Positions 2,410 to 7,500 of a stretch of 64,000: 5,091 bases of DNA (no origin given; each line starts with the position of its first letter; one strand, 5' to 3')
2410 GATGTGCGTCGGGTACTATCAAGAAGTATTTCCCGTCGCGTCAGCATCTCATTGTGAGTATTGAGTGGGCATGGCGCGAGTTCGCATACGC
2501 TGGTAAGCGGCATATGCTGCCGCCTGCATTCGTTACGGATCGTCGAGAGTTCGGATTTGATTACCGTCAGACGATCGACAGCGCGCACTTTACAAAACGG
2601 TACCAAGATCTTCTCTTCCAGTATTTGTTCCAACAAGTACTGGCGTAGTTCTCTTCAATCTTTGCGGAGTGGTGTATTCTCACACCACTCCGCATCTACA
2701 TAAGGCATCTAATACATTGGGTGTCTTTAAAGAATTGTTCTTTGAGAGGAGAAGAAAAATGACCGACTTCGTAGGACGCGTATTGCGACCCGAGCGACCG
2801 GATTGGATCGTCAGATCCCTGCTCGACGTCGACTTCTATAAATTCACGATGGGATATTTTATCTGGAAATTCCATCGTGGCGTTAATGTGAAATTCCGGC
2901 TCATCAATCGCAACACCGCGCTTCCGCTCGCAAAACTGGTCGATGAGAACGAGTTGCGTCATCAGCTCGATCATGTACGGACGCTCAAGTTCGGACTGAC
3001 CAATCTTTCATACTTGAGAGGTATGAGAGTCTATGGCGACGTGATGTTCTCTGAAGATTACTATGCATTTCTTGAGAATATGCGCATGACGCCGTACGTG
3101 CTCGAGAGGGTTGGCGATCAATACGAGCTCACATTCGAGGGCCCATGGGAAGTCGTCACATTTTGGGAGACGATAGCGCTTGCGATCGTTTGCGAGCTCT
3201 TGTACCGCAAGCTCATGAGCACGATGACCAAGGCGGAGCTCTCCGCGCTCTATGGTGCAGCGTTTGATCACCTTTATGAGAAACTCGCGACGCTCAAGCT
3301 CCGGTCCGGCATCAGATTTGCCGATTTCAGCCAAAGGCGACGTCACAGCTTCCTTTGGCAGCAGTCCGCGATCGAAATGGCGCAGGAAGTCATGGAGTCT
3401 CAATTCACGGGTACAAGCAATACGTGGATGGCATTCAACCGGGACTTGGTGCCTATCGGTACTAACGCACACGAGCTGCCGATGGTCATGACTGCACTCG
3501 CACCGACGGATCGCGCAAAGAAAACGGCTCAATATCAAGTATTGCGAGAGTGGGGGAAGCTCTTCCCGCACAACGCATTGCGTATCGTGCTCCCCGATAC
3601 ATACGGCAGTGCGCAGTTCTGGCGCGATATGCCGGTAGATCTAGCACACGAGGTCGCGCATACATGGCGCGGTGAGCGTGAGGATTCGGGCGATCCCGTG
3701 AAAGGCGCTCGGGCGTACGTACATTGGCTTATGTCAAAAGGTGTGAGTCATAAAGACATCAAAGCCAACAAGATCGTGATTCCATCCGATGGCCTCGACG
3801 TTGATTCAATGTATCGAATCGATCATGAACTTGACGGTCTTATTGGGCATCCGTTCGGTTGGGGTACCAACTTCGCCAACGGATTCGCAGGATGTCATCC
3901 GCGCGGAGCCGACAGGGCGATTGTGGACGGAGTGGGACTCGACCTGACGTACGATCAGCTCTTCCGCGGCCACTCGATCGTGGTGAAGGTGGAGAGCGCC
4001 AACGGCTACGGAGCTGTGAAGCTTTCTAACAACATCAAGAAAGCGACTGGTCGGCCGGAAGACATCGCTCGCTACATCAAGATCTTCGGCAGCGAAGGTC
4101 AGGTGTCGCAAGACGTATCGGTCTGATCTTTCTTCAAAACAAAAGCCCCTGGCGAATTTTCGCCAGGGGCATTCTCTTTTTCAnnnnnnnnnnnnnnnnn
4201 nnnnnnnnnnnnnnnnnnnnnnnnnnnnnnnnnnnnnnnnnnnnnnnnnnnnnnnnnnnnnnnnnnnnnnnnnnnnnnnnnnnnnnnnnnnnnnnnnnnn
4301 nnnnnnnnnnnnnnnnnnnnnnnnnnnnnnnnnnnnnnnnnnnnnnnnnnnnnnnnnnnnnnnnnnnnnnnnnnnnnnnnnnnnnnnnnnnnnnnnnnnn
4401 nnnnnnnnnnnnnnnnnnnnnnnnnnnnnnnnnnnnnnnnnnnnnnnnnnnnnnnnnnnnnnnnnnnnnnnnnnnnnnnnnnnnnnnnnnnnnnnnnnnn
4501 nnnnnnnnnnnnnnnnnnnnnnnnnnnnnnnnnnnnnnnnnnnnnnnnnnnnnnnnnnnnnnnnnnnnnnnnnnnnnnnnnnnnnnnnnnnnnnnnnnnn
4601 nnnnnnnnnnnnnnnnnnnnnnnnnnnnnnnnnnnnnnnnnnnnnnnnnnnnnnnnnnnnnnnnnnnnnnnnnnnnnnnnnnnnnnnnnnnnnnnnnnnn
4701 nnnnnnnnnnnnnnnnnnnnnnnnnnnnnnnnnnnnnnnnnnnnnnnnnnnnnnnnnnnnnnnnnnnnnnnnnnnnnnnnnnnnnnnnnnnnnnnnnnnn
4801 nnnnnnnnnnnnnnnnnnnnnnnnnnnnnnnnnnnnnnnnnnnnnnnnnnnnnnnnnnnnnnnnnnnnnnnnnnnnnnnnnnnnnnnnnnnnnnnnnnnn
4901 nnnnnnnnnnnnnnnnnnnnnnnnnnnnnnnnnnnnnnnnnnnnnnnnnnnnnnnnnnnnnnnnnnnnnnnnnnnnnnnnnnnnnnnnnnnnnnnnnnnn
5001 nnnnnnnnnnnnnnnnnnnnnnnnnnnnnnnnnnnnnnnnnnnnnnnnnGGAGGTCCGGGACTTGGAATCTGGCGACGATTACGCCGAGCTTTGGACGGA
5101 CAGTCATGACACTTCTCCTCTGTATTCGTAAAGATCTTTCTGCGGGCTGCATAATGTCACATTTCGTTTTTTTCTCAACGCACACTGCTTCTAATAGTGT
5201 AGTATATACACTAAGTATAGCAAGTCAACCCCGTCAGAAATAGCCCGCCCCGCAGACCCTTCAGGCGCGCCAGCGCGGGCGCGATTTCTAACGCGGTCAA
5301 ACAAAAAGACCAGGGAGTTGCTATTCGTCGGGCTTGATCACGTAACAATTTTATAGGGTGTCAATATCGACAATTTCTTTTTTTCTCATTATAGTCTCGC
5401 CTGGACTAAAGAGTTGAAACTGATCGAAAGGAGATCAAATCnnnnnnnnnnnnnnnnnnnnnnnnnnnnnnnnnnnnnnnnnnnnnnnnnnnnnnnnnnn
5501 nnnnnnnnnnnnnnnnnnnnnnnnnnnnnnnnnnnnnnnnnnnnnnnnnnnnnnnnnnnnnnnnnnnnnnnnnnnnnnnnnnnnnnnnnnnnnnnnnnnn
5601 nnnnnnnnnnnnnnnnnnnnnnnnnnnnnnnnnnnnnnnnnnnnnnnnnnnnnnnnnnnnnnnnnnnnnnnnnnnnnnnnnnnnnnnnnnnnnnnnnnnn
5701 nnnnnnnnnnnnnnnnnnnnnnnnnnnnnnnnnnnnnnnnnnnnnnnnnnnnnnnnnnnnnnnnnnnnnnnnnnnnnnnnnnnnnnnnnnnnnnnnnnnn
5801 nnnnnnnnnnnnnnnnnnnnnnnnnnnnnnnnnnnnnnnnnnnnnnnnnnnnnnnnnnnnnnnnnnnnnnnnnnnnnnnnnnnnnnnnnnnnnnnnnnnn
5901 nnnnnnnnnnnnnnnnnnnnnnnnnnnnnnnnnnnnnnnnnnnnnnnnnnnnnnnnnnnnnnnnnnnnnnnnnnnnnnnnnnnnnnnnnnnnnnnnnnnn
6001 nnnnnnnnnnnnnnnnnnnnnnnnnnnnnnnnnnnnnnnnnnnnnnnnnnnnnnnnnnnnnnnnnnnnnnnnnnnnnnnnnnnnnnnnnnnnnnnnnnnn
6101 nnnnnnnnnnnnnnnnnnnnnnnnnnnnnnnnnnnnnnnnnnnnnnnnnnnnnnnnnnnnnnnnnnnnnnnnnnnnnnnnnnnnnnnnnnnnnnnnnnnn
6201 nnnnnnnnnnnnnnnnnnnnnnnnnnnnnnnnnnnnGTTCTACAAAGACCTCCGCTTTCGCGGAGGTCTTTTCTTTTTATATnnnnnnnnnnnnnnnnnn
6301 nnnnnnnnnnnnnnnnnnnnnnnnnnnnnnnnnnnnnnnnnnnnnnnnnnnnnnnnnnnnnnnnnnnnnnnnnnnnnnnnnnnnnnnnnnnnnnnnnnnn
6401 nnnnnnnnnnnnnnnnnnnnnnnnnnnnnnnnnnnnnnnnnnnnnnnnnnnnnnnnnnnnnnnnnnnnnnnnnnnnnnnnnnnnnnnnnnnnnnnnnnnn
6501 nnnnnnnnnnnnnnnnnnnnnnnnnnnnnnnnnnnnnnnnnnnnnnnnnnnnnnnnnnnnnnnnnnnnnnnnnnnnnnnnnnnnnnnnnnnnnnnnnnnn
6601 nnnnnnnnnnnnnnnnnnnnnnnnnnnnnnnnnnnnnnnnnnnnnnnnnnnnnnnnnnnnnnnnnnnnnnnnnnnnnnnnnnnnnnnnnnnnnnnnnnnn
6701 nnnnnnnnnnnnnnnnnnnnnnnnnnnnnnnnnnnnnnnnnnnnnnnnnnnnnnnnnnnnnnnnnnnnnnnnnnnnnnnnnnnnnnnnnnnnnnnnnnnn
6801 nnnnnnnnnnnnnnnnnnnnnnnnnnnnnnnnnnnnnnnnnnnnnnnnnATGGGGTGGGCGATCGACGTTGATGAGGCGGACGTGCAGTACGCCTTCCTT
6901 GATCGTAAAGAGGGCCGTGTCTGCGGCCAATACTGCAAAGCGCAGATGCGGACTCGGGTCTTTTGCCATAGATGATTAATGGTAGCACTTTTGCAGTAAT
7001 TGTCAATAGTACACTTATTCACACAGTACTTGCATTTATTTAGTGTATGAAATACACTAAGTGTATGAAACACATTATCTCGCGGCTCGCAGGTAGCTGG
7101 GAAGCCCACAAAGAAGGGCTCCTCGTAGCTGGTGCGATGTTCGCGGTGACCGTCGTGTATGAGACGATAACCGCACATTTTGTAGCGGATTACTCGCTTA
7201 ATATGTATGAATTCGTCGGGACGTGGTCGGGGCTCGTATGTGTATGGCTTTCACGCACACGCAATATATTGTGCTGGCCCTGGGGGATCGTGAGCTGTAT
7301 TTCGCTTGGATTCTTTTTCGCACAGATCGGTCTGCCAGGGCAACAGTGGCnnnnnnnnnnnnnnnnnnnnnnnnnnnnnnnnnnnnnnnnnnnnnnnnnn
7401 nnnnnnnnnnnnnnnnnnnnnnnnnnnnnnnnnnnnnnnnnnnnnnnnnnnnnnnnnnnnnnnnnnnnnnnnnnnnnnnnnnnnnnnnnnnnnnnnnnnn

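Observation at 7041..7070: Triple half-site array overlapping the pnuC start codon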

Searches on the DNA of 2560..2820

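Call 64: search_rna_families(source=window, start=2560, end=2820, threshold=evalue, max_evalue=10)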
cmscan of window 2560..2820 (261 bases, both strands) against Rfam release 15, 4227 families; matches with E-value up to 10: 6.
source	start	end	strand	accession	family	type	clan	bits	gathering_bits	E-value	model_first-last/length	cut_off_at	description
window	2654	2702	-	RF03606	mir-2071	Gene; miRNA;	-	25.2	100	0.0007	1-74/74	no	mir-2071 microRNA precursor family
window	2670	2761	+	RF02980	freshwater-2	Cis-reg;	-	18.1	49.9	1.3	1-84/84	no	freshwater-2 RNA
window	2649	2706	+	RF04285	mir-660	Gene; miRNA;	-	13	73.3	8.3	1-76/76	no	mir-660 microRNA precursor family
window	2718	2762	+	RF02444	SpR10_sRNA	Gene; sRNA;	-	12.3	50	6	1-47/47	no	Streptococcus sRNA SpR10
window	2660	2711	-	RF02814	Sso133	Gene; sRNA;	-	12.3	44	9.5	1-73/73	no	Sulfolobus sRNA133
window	2604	2623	+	RF02219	ZNRD1-AS1_2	Gene; lncRNA;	-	11.8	60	1.5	1-76/76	no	ZNRD1 antisense RNA 1 conserved region 2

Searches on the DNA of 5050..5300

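Call 52: search_rna_families(source=window, start=5050, end=5300, threshold=evalue, max_evalue=10, show_alignments=1)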
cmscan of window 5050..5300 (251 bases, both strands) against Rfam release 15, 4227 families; matches with E-value up to 10: 0.
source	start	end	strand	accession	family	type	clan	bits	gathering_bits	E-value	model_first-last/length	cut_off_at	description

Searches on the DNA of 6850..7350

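Call 48: search_rna_families(source=window, start=6850, end=7350, threshold=evalue, max_evalue=10)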
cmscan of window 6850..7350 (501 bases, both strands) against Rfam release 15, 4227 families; matches with E-value up to 10: 2.
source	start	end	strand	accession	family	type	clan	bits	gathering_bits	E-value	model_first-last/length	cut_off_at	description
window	6921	7075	+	RF00156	SNORA70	Gene; snRNA; snoRNA; HACA-box;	-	19.4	40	0.18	1-135/135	no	Small nucleolar RNA SNORA70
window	7006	7059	-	RF01896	mir-142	Gene; miRNA;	-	15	57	3.9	1-85/85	no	mir-142 microRNA precursor family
